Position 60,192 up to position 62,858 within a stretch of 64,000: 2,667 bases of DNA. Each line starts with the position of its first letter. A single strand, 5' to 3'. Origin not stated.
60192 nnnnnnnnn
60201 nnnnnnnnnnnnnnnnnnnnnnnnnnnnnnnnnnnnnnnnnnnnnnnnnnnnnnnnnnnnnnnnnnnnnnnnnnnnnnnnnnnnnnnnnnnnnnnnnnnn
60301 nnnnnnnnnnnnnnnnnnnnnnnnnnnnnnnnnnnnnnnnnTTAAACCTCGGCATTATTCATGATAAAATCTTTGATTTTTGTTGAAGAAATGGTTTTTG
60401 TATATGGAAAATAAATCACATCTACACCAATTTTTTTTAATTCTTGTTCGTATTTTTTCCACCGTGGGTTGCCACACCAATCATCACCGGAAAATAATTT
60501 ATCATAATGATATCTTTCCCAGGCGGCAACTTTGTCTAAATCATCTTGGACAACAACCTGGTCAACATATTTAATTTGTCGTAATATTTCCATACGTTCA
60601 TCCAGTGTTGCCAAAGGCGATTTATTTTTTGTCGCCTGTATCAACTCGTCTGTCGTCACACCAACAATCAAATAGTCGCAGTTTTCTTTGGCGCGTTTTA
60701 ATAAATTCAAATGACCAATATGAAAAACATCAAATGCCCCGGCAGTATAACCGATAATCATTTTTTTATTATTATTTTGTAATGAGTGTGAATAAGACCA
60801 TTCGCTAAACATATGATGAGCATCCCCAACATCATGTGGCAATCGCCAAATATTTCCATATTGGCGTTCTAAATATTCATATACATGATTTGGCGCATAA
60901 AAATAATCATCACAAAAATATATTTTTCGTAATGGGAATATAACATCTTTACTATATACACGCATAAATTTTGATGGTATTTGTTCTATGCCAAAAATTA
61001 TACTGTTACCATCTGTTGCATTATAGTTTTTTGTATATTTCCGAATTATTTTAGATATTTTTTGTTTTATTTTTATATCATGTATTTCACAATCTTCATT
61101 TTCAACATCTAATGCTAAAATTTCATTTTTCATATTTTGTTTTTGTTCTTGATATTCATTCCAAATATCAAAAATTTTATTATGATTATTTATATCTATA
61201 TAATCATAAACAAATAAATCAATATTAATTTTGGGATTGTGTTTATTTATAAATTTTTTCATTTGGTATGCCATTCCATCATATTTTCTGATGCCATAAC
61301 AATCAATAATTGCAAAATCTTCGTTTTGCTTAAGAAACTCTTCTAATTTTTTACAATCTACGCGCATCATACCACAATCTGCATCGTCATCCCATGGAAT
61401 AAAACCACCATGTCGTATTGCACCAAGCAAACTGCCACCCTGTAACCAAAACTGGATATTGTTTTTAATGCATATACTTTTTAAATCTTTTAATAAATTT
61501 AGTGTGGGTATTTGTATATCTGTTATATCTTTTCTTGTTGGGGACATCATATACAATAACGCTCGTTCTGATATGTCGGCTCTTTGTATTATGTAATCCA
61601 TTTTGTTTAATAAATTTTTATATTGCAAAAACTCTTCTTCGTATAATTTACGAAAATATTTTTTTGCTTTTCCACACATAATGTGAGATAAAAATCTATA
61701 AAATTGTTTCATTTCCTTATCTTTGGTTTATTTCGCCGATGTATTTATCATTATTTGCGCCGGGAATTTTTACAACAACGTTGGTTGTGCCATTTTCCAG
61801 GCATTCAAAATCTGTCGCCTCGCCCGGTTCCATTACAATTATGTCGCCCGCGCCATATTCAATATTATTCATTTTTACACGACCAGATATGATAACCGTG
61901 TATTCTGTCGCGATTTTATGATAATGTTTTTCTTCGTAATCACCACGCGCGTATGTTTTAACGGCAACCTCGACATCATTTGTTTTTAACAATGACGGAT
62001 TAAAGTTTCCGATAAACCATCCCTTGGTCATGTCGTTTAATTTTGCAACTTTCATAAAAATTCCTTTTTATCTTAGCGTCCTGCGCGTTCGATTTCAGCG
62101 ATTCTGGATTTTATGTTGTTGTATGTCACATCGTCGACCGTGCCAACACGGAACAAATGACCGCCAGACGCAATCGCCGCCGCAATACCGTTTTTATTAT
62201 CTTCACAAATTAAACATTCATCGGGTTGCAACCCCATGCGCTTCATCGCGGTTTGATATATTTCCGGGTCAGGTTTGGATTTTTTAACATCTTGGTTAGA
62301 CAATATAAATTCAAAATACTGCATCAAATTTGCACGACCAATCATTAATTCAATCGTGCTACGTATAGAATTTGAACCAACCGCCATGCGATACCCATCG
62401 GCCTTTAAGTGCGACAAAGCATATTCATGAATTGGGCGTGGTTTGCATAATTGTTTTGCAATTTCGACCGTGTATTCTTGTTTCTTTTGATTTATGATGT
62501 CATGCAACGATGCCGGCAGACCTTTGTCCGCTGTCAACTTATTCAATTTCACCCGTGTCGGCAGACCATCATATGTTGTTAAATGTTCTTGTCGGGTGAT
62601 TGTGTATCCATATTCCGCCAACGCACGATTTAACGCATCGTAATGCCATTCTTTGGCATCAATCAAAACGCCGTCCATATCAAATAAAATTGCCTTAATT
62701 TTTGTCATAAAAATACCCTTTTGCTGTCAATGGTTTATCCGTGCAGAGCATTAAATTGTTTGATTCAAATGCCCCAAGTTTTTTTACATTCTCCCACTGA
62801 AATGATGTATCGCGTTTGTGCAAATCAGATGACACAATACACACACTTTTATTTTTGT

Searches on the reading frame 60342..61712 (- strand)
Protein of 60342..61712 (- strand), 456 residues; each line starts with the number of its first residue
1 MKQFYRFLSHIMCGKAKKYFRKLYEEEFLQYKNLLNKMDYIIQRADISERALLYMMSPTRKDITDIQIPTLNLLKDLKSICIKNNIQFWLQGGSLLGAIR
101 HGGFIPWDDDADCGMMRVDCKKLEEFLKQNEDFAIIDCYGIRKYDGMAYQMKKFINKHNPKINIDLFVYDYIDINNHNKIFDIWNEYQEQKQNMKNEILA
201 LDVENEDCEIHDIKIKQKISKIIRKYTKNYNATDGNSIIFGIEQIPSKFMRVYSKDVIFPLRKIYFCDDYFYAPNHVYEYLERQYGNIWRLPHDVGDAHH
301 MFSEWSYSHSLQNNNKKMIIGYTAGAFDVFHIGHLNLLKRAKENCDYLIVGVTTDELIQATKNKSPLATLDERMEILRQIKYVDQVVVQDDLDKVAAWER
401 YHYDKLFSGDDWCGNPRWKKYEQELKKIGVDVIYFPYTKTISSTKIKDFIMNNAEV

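Call 63: search_protein_families(library=pfam, proteins=[window:60342-61712:-], max_evalue=0.00001)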
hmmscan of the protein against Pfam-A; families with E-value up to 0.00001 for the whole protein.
window:60342-61712:- (456 aa): 3 families
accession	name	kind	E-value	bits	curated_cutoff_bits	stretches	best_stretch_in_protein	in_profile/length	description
PF04991.19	LicD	-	2.2e-29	103.6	22.6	1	81-286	1-227/227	LicD family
PF01467.32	CTP_transf_like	-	1.8e-22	80.4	21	1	322-447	1-131/133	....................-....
PF06574.18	FAD_syn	-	3.3e-06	27.4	27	0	323-390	11-84/158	FAD synthetase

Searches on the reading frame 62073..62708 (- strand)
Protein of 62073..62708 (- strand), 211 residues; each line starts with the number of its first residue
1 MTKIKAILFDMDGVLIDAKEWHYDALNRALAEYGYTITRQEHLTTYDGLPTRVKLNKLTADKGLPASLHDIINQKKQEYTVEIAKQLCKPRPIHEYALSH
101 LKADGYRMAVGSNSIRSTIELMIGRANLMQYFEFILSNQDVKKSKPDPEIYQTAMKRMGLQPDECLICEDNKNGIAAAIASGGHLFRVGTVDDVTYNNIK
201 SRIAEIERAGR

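Call 63: search_protein_families(library=pfam, proteins=[window:62073-62708:-], max_evalue=0.00001)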
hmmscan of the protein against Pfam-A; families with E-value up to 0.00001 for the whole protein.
window:62073-62708:- (211 aa): 2 families
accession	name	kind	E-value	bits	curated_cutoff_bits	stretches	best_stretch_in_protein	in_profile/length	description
PF13419.12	HAD_2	-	1.7e-37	129.7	23.8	1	7-184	1-174/178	Haloacid dehalogenase-like hydrolase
PF00702.32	Hydrolase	-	2e-27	97.2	26.4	1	4-182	1-191/191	haloacid dehalogenase-like hydrolase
